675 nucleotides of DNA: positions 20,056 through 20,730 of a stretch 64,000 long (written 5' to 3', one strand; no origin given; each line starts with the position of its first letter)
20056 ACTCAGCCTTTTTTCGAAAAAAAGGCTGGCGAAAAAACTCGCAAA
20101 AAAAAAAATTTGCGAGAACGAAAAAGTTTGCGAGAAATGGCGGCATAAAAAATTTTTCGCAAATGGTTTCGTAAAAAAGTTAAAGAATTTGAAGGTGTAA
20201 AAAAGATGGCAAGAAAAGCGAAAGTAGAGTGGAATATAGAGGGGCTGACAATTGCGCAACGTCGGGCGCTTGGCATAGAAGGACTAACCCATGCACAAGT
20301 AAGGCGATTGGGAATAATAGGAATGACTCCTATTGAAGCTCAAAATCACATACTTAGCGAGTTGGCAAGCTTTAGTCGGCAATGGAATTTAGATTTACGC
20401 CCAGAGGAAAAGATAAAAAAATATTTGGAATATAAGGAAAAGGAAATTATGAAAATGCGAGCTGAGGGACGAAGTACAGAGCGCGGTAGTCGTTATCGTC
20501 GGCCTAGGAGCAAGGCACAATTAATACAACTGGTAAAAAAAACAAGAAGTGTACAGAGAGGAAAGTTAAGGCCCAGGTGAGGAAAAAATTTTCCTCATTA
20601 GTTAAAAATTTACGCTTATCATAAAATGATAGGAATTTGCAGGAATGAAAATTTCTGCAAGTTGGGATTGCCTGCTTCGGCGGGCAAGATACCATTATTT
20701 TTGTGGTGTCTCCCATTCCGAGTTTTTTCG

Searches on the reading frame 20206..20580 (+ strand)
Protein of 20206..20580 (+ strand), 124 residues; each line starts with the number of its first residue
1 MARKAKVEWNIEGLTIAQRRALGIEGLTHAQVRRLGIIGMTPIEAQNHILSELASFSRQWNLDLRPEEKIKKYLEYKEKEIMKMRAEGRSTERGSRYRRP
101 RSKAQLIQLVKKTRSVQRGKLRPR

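Call 17: search_protein_families(library=pfam, proteins=[window:20206-20580:+])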
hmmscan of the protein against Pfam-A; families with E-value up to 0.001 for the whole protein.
window:20206-20580:+ (124 aa): 0 families

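Call 38: find_homologous_proteins(query=window:20206-20580:+)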
Query window:20206-20580:+ (124 aa): 1 proteins with E <= 0.001 among 19 candidates.
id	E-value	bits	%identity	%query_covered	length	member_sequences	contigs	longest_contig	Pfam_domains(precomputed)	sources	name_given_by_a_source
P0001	6.8e-72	257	100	100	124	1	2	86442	-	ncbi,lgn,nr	ncbi:MAG: hypothetical protein NTZ73_00275 [Candidatus Diapherotrites archaeon]|nr:hypothetical prot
